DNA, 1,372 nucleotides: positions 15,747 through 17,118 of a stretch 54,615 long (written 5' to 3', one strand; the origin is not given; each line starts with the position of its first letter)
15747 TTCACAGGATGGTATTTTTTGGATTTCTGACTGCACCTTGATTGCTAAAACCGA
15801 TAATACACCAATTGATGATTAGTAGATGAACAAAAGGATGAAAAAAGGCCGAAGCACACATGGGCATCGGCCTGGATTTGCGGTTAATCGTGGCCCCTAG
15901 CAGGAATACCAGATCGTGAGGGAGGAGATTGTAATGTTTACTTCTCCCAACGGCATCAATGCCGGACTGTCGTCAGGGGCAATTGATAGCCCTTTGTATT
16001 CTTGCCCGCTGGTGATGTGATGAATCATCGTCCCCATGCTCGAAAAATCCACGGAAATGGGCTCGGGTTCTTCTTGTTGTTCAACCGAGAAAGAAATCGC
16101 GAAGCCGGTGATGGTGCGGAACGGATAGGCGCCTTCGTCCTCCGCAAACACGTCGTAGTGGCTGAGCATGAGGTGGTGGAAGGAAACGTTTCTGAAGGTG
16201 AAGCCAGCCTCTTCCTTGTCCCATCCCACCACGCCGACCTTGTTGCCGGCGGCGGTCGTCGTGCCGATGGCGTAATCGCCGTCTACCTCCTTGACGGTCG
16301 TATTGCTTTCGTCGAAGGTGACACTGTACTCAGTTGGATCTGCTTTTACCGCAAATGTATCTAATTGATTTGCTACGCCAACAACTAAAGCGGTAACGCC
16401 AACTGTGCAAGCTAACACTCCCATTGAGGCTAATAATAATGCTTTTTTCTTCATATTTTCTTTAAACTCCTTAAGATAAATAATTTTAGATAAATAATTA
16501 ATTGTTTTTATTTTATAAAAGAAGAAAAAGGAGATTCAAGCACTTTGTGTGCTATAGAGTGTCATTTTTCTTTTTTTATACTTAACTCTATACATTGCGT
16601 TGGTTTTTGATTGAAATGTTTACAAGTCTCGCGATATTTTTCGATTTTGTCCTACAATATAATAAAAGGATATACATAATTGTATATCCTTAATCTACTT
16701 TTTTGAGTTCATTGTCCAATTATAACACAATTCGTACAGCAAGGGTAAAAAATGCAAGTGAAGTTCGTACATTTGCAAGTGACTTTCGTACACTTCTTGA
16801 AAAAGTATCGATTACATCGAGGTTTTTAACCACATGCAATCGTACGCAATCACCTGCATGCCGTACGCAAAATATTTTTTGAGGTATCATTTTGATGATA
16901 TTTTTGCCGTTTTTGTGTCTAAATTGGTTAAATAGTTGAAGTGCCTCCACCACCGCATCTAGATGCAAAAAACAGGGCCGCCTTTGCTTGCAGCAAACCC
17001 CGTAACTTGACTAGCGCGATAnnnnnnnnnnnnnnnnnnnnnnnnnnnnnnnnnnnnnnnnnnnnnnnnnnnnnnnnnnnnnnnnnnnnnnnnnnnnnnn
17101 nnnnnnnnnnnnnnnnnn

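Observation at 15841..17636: Two secreted-protein genes are compositional chimeras: AT-rich resident promoter and signal peptide joined to 55-60% GC mature domains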

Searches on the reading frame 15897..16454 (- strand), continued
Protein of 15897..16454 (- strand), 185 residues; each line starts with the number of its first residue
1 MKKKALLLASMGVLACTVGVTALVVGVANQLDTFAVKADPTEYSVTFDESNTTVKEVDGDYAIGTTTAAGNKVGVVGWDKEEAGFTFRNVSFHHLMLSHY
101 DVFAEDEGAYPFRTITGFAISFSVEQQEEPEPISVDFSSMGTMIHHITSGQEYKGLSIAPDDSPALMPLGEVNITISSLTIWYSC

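Call 67: search_protein_representatives(alignment_id=A1)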
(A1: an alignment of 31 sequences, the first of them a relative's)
Query: 31 sequences, 176 profile positions. Proteins with E-value up to 0.001 (for the whole library): 49; up to 1e-10: 27; up to 1e-30: 18. The best 49 are listed.
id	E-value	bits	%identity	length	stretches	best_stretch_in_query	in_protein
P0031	1.5e-72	259.7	-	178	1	1-176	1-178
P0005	6.2e-71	254.4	-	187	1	1-176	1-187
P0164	2.4e-69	249.2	-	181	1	1-176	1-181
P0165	1.5e-58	214.0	-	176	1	1-176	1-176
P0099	1.6e-58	214.0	-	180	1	1-176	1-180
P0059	4.9e-57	209.1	-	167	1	14-176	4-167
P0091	3.5e-54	199.9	-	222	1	2-176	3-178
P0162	2.1e-53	197.3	-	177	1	1-176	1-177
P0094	2.4e-53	197.1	-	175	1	1-176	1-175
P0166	5.8e-52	192.6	-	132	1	1-125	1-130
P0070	2.7e-51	190.4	-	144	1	1-138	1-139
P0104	1.6e-50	187.9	-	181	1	1-176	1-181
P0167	3.2e-50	186.9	-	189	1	1-176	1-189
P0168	6.4e-48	179.5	-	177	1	1-176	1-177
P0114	2.8e-44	167.6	-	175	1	1-176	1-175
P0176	1.5e-18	83.8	-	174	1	4-169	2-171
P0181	1.5e-09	54.4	-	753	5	35-105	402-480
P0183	1.9e-08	50.9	-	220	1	1-176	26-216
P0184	3.3e-07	46.9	-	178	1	1-176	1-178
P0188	1.1e-05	41.9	-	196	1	1-176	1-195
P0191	2.5e-05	40.7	-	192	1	4-175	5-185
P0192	3.0e-05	40.5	-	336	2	1-78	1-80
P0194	5.9e-05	39.5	-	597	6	21-90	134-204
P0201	7.8e-04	35.9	-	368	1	1-176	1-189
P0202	9.6e-04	35.6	-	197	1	2-176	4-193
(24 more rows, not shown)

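Call 68: search_protein_families(library=pfam, proteins=[P0181, P0194, P0201, P0192, P0183, P0188, P0191, P0202, P0176, P0184], max_evalue=0.01)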
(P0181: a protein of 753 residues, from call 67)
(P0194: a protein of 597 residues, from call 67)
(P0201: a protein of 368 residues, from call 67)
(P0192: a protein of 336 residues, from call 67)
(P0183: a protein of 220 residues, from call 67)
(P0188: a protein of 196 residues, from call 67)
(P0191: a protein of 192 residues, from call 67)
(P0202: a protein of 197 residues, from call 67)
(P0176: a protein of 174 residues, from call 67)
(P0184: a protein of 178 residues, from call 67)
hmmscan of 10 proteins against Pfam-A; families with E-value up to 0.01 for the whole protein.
P0181 (753 aa): 2 families
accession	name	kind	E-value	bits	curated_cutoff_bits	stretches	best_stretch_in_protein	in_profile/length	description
PF01238.27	PMI_typeI_C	-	8.7e-06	26.2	21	0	342-364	25-47/48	Phosphomannose isomerase type I C-terminal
PF18018.7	DNA_pol_D_N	-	0.0011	19.6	25.6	0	433-463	97-127/129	DNA polymerase delta subunit OB-fold domain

P0194 (597 aa): 5 families
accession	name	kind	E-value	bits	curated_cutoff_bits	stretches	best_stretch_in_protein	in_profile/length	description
PF09479.16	Flg_new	-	6.4e-58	193.2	27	6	72-147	1-65/65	Listeria-Bacteroides repeat domain (List_Bact_rpt)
PF18998.6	Flg_new_2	-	2.6e-18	66.2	23.6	6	73-151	2-72/73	Divergent InlB B-repeat domain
PF13552.11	DUF4127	-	1.1e-09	37.9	27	0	24-52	366-394/489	Protein of unknown function (DUF4127)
PF23843.2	DUF7210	-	7.1e-08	32.2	27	0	42-56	13-27/38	Domain of unknown function (DUF7210)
PF00434.23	VP7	-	0.002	17.8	25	0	34-66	211-243/336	Glycoprotein VP7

P0201 (368 aa): 0 families

P0192 (336 aa): 0 families

P0183 (220 aa): 0 families

P0188 (196 aa): 0 families

P0191 (192 aa): 0 families

P0202 (197 aa): 0 families

P0176 (174 aa): 0 families

P0184 (178 aa): 0 families

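Call 70: find_encoding_contigs(protein=P0005, flank=3000, max_places=2)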
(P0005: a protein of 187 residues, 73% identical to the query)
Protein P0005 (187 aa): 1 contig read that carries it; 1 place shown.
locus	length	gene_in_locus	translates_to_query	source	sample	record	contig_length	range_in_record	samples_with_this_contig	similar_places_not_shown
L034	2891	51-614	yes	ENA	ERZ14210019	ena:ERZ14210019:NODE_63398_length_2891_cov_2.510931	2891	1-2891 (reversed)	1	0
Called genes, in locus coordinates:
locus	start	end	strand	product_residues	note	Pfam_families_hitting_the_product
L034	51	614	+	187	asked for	-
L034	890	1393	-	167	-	PF01625:PMSR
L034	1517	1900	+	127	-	-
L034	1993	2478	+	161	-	-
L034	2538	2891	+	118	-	?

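Call 76: find_related_loci(query=A1, collection=viral_contigs, flank=8000)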
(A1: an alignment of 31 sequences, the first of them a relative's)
Query A1 (185 aa) in viral_contigs; peptide patterns used: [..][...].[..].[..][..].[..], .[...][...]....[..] (x = any residue, [..] = any of these).
96 stretches matched a pattern, but none encodes a relative of the query by tblastn (E <= 1e-3).

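Call 78: search_protein_families(library=phrogs, proteins=[window:15897-16454:-], max_evalue=0.1)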
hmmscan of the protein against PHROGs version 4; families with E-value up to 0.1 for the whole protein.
window:15897-16454:- (185 aa): 1 family
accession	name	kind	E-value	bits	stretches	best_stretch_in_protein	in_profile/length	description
phrog_38275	-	unknown function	0.098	14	0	99-124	22-47/74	-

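Call 81: find_encoding_contigs(protein=P0117, flank=3000, max_places=1)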
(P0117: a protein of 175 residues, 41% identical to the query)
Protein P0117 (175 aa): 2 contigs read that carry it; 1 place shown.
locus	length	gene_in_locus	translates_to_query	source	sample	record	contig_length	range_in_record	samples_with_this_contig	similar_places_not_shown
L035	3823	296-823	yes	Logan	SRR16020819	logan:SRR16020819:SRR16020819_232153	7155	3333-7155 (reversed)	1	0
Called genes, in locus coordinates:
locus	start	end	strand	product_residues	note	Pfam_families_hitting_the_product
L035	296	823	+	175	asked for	-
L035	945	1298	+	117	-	-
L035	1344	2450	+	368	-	PF02608:Bmp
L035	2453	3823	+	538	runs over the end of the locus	PF00005:ABC_tran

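Call 82: find_encoding_contigs(protein=P0066, flank=3000, max_places=1)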
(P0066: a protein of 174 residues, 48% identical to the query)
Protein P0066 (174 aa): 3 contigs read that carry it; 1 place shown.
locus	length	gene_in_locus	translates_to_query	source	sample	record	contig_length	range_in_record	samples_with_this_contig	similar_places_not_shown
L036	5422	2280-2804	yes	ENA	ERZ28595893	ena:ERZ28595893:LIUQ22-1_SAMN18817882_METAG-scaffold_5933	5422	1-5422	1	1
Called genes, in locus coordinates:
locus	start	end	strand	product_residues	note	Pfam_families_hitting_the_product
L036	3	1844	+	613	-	?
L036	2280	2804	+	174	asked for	-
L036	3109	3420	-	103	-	PF01381:HTH_3, PF12844:HTH_19 (faint), PF13443:HTH_26, PF13560:HTH_31 (weak)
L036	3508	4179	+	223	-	PF01555:N6_N4_Mtase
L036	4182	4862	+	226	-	-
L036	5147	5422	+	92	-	?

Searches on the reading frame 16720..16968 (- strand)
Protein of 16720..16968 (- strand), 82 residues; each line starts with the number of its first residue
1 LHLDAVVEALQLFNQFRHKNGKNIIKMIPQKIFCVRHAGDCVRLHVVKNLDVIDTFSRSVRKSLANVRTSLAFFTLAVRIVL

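Call 74: search_protein_families(library=pfam, proteins=[window:16720-16968:-], max_evalue=1)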
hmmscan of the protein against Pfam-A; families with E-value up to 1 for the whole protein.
window:16720-16968:- (82 aa): 0 families
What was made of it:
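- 16706..16954 (-): Spacer between the two units (GC about 0.35). It holds a 21-nt tandem direct repeat (16753-16794) and an extended -10-like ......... at 16727-16719. Its role is unknown. The 82-aa ORF here has no family hit (call 74).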
